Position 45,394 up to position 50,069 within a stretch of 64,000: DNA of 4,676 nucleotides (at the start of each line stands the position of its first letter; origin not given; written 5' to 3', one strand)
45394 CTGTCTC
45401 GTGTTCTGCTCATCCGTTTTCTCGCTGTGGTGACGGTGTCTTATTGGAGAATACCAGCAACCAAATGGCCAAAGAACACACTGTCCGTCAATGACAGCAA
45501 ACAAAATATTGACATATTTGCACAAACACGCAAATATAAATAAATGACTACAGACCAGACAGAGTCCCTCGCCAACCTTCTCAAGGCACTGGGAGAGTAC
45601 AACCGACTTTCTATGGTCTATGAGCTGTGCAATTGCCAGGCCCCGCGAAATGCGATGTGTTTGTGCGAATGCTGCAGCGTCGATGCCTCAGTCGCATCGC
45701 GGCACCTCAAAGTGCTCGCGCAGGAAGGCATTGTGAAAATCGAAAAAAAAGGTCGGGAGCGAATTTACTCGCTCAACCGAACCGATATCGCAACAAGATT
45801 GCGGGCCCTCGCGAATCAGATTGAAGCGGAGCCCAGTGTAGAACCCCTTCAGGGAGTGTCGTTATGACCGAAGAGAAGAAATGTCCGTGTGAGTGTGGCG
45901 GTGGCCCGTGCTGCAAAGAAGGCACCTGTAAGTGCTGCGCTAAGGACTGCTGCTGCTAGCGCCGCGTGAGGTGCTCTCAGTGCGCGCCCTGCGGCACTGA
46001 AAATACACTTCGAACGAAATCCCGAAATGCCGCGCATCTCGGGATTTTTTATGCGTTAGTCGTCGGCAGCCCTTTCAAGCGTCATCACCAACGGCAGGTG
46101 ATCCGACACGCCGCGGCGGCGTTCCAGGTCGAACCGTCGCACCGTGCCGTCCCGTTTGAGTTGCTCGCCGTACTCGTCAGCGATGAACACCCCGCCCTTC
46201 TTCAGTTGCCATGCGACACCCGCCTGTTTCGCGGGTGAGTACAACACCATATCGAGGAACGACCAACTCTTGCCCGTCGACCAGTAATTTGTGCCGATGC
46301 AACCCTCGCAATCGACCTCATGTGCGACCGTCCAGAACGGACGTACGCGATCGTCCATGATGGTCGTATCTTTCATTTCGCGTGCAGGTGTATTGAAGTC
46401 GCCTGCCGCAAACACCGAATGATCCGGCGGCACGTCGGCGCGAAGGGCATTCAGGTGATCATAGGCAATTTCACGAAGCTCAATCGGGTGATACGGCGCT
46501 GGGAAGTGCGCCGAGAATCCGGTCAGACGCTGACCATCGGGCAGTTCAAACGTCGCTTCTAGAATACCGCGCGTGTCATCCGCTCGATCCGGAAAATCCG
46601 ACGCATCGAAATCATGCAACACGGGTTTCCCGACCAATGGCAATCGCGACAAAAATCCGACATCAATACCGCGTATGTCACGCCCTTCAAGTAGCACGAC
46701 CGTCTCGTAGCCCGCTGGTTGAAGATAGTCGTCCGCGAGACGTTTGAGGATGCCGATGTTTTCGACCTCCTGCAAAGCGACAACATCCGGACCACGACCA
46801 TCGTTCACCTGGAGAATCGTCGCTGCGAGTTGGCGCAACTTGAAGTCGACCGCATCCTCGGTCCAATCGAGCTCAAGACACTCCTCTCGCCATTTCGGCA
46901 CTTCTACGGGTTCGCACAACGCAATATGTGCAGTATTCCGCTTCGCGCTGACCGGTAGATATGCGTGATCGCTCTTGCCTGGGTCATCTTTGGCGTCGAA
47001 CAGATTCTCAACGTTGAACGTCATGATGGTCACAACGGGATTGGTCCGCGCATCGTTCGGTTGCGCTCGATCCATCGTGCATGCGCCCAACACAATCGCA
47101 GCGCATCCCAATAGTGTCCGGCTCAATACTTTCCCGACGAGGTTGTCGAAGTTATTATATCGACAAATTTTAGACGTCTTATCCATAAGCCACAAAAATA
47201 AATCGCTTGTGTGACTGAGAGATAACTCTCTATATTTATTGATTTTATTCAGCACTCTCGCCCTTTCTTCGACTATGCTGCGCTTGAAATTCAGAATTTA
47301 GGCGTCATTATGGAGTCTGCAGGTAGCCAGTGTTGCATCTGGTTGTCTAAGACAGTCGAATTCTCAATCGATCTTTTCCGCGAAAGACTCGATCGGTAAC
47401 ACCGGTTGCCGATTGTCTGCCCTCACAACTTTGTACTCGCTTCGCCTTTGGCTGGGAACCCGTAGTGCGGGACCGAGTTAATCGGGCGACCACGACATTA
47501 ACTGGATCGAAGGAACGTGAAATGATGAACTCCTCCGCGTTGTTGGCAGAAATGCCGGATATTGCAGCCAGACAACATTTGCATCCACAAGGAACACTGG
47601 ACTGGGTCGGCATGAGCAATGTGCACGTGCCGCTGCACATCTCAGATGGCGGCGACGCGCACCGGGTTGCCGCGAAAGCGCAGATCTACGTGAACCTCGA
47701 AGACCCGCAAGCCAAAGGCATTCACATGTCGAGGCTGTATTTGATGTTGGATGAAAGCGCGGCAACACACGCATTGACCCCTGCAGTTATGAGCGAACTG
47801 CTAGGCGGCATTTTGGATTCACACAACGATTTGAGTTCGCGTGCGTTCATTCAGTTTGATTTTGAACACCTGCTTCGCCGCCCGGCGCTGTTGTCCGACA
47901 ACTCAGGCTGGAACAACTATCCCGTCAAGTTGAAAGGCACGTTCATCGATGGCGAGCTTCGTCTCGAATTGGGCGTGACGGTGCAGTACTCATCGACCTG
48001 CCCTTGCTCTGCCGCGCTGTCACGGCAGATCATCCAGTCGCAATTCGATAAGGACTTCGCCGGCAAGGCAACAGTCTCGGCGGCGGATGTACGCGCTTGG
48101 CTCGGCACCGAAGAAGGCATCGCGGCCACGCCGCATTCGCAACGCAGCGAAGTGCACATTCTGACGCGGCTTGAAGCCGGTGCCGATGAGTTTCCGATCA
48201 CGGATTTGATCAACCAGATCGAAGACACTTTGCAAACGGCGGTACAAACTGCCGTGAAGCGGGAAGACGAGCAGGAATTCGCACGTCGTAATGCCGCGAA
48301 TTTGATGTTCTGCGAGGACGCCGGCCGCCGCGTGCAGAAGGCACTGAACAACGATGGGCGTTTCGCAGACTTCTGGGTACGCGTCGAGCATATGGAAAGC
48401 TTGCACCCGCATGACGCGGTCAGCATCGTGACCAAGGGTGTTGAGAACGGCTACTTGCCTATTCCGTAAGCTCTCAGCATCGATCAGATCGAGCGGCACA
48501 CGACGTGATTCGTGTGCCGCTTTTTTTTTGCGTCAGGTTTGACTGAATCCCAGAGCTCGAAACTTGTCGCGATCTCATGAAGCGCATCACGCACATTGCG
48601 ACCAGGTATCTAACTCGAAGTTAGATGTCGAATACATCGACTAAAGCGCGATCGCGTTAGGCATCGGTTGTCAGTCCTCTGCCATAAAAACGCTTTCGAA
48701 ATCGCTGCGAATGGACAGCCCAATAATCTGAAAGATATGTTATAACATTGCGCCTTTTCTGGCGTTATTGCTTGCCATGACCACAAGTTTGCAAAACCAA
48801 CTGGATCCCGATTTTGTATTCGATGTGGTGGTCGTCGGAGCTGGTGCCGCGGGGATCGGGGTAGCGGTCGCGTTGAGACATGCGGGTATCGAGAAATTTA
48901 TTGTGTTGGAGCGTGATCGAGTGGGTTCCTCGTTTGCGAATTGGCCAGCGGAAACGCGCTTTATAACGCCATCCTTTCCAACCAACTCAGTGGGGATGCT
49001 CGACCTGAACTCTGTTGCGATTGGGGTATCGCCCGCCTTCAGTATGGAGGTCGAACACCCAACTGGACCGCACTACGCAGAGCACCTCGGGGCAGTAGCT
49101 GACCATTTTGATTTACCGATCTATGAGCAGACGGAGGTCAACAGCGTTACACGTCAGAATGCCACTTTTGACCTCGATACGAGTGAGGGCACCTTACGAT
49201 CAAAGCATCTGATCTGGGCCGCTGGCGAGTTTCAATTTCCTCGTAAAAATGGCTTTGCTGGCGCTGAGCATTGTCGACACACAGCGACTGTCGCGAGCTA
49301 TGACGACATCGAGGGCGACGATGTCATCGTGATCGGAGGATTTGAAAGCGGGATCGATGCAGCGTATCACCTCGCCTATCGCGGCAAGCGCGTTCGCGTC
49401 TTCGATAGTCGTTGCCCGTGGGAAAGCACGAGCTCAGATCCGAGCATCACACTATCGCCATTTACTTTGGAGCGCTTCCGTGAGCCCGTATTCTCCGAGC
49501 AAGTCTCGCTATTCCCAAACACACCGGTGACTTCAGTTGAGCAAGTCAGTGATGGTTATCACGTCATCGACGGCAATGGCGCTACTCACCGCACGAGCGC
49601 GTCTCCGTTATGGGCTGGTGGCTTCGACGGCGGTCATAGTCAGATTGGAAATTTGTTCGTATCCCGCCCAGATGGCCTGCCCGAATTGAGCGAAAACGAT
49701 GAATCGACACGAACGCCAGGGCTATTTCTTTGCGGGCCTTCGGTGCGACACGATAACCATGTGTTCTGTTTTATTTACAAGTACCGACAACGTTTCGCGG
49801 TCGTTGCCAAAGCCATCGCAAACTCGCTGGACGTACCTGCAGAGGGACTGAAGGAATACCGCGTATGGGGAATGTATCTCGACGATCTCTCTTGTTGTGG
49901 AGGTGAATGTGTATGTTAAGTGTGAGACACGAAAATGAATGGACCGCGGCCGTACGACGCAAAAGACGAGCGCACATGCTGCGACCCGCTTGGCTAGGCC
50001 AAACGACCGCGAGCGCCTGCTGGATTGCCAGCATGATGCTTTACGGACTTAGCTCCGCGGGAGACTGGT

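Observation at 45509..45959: SmtB/ArsR repressor translationally coupled to an unlisted 31-aa, 11-cysteine metallothionein-like peptide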

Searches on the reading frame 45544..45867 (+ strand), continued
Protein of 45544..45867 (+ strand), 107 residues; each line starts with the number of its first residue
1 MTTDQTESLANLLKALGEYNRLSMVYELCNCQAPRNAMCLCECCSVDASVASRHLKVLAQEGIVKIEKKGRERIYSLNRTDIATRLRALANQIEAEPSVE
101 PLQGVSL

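Call 77: search_protein_families(library=ncbifam, proteins=[L075:1347-2801:-], max_evalue=0.00001)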
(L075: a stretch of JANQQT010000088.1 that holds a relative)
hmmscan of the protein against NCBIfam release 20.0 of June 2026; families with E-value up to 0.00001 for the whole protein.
L075:1347-2801:- (484 aa): 6 families
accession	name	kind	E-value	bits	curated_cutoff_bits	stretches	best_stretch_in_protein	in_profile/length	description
NF038288.1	chaper_GTP_ZigA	equivalog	9.5e-190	630.5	600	1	84-472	1-390/390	zinc metallochaperone GTPase ZigA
NF047431.1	hiber_recruit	equivalog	1.2e-66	225.4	375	1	83-481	1-400/402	ribosome hibernation factor-recruiting GTPase MRF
TIGR02475.1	CobW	equivalog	1.2e-46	159.3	332.1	1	82-377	2-296/342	cobalamin biosynthesis protein CobW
NF008578.0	PRK11537.1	equivalog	4.6e-34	118.1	361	1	84-373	4-265/318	GTPase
NF041053.1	CobW_rel_Se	equivalog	3.7e-12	46.3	180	1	87-293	4-180/195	CobW-related selenoprotein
TIGR00073.1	hypB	equivalog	2.4e-09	37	121.2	0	89-182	35-120/217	hydrogenase nickel incorporation protein HypB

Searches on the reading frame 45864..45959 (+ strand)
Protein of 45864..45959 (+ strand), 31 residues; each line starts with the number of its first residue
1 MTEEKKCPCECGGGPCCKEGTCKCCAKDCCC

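Call 3: search_protein_families(library=pfam, proteins=[window:45864-45959:+], max_evalue=1)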
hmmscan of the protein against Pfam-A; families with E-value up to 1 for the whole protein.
window:45864-45959:+ (31 aa): 0 families

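Call 4: search_protein_families(library=ncbifam, proteins=[window:45864-45959:+], max_evalue=1)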
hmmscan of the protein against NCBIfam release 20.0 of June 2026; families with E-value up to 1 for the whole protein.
window:45864-45959:+ (31 aa): 0 families

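Call 14: list_cluster_members(proteins=[window:45864-45956:+, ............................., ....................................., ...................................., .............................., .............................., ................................, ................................, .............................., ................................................])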
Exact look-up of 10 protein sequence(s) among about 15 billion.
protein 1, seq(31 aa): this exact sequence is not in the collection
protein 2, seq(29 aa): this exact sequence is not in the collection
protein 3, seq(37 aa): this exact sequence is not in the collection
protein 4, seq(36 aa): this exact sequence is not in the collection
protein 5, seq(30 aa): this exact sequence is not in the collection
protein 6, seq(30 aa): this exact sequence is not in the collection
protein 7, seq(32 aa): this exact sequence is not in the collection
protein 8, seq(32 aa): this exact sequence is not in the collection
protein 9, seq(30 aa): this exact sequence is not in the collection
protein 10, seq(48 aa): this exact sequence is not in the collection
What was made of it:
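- Tried and rejected: Exact look-up of 10 family peptides found none in the 15-billion-protein collection (call 14).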

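Call 26: search_protein_representatives(protein=window:45864-45956:+)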
Query: 31 residues. Proteins with E-value up to 0.001 (for the whole library): 0; up to 1e-10: 0; up to 1e-30: 0. The best 0 are listed.

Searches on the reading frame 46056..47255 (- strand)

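Call 3: search_protein_families(library=pfam, proteins=[window:46056-47255:-], max_evalue=1)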
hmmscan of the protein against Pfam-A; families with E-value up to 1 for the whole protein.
window:46056-47255:- (399 aa): 2 families
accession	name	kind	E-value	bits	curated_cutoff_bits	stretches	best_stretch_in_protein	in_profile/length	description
PF19580.5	Exo_endo_phos_3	-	4.5e-16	59.2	27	2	130-253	31-153/311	Endonuclease/Exonuclease/phosphatase family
PF03372.29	Exo_endo_phos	-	1.2e-13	51.8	24.5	1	137-386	16-225/225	Endonuclease/Exonuclease/phosphatase family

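Call 4: search_protein_families(library=ncbifam, proteins=[window:46056-47255:-], max_evalue=1)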
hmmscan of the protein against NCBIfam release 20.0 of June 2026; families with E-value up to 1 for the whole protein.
window:46056-47255:- (399 aa): 1 family
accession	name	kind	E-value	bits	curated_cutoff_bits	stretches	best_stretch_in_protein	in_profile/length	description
NF033681.1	ExeM_NucH_DNase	subfamily_domain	0.2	10.5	300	0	64-169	226-300/546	ExeM/NucH family extracellular endonuclease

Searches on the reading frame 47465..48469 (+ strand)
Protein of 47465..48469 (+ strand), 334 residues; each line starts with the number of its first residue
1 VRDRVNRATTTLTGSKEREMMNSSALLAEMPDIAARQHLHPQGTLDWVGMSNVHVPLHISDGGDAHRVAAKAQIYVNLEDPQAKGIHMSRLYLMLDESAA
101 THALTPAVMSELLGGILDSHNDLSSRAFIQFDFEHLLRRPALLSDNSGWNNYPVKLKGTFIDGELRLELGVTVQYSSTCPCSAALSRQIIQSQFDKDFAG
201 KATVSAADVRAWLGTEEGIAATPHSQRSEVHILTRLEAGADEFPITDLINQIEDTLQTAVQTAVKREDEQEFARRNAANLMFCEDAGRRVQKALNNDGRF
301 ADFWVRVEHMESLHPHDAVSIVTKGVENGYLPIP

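Call 3: search_protein_families(library=pfam, proteins=[window:47465-48469:+], max_evalue=1)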
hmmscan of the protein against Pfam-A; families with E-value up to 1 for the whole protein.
window:47465-48469:+ (334 aa): 2 families
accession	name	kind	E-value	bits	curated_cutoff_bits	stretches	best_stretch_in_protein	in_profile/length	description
PF02649.19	GCHY-1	-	1.3e-72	244.9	25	1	30-319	1-259/260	Type I GTP cyclohydrolase folE2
PF23754.1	Beta-prop_IP5PC_F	-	0.021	14.1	27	1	250-308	236-292/392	IP5P C-F beta-propeller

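Call 77: search_protein_families(library=ncbifam, proteins=[window:47465-48469:+], max_evalue=0.00001)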
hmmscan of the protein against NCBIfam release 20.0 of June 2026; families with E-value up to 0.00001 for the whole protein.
window:47465-48469:+ (334 aa): 3 families
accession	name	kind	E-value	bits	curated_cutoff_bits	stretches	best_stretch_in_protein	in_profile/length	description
NF010200.1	PRK13674.1-1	equivalog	7.6e-96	320.8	215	1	31-323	1-269/270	GTP cyclohydrolase FolE2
TIGR00294.2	TIGR00294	equivalog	8.1e-23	81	220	1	44-321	13-289/302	GTP cyclohydrolase MptA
NF010204.0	PRK13675.1-1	equivalog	3.5e-08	33.2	468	0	240-320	184-263/267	GTP cyclohydrolase IV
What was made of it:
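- In the window, folE2 is at 47465-48469 (calls 3, 77).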

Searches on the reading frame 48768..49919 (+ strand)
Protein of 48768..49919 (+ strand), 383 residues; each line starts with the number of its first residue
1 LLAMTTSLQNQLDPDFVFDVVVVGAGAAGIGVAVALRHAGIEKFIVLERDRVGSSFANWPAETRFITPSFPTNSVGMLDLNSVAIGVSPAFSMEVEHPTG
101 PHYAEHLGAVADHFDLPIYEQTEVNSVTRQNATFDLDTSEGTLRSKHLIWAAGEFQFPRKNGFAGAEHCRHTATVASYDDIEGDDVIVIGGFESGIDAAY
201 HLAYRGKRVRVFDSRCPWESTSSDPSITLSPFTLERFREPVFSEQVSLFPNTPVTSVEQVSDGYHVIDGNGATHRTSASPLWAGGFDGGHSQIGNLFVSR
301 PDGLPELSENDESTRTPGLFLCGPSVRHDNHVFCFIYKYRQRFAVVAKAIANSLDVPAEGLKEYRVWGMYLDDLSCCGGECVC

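Call 18: search_protein_families(library=pfam, proteins=[window:48768-49919:+], max_evalue=0.001)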
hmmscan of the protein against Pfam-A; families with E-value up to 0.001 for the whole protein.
window:48768-49919:+ (383 aa): 12 families
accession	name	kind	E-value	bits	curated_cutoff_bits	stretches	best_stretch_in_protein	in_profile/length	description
PF13738.12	Pyr_redox_3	-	3.6e-93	312.6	30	1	21-323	1-305/305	Pyridine nucleotide-disulphide oxidoreductase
PF01266.30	DAO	-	1.9e-12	47.9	27.9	1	19-59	1-43/353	FAD dependent oxidoreductase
PF07992.20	Pyr_redox_2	-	1.8e-11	44.4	26.1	1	18-290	1-241/291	Pyridine nucleotide-disulphide oxidoreductase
PF03486.20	HI0933_like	-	1.1e-08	35.3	50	0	19-53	2-36/244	HI0933-like protein Rossmann domain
PF00890.30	FAD_binding_2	-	7.5e-08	32.4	20.4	0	19-52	1-33/414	FAD binding domain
PF01946.23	Thi4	-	3e-07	30.3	26.2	0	3-49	3-49/235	Thi4 family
PF12831.13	FAD_oxidored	-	1.8e-06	28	27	0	19-53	1-35/416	FAD dependent oxidoreductase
PF13450.12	NAD_binding_8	-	4.3e-06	27.4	21.9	0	22-54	1-33/68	NAD(P)-binding Rossmann-like domain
PF00070.33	Pyr_redox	-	4.5e-06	27.5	22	0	20-53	2-35/82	Pyridine nucleotide-disulphide oxidoreductase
PF01494.25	FAD_binding_3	-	1.2e-05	25.1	22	0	19-50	3-33/349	FAD binding domain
PF01134.28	GIDA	-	1.7e-05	24.5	22.1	0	19-45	1-27/391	Glucose inhibited division protein A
PF13434.12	Lys_Orn_oxgnase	-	0.00012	21.8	21.3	0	94-237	88-238/339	L-lysine 6-monooxygenase/L-ornithine 5-monooxygenase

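Call 77: search_protein_families(library=ncbifam, proteins=[window:48768-49919:+], max_evalue=0.00001)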
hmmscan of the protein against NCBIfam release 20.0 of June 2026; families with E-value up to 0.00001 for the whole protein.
window:48768-49919:+ (383 aa): 16 families
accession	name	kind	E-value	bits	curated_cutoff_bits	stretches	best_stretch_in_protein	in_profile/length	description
TIGR04018.1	Bthiol_YpdA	hypoth_equivalog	4.7e-21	74.9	339.9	1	19-351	1-314/316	YpdA family putative bacillithiol disulfide reductase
NF040505.1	ArsO_flavin_mono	equivalog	5.3e-15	55.7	425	1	19-202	2-179/346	ArsO family NAD(P)H-dependent flavin-containing monooxygenase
TIGR04046.1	MSMEG_0569_nitr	hypoth_equivalog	2.2e-14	53.2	498.35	1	19-212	2-190/400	MSMEG_0569 family flavin-dependent oxidoreductase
NF050086.1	pipecolate_AmaA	exception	1.9e-11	43.3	600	0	7-54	15-61/425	L-pipecolate oxidase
TIGR03140.1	AhpF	equivalog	8.1e-10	37.8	502.9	1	94-213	260-382/515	alkyl hydroperoxide reductase subunit F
TIGR00292.1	TIGR00292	equivalog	8e-09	35.1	148.3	0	3-50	7-53/254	sulfide-dependent adenosine diphosphate thiazole synthase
TIGR02032.1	GG-red-SF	subfamily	1.7e-07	31.2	158.8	0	18-51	1-33/297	geranylgeranyl reductase family protein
NF009410.0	PRK12771.1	subfamily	2.3e-07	29.8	516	0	163-215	118-170/566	NAD(P)-binding protein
TIGR00275.1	TIGR00275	subfamily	3.6e-07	29.3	183.8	0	110-159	115-164/401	aminoacetone oxidase family FAD-binding enzyme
TIGR01292.1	TRX_reduct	equivalog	4e-07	29.2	343.45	0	98-214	54-172/300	thioredoxin-disulfide reductase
TIGR03143.1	AhpF_homolog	hypoth_equivalog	4.4e-07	28.8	687.65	0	95-211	54-171/555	putative alkyl hydroperoxide reductase F subunit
TIGR03197.1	MnmC_Cterm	equivalog_domain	7e-07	28.6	174.2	0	185-225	1-42/400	FAD-dependent 5-carboxymethylaminomethyl-2-thiouridine(34) oxidoreductase MnmC1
NF008425.0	PRK11259.1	equivalog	3.4e-06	26.2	257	0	185-216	6-37/377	N-methyl-L-tryptophan oxidase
NF009477.0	PRK12843.1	equivalog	3.7e-06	25.7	758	0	10-70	9-68/578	FAD-dependent oxidoreductase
NF002480.1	PRK01747.1-1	equivalog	4.6e-06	25.3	540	0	131-227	205-293/645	bifunctional tRNA (5-methylaminomethyl-2-thiouridine)(34)-methyltransferase MnmC2/FAD-dependent 5-carboxymethylaminomethyl-2-thiouridine(34)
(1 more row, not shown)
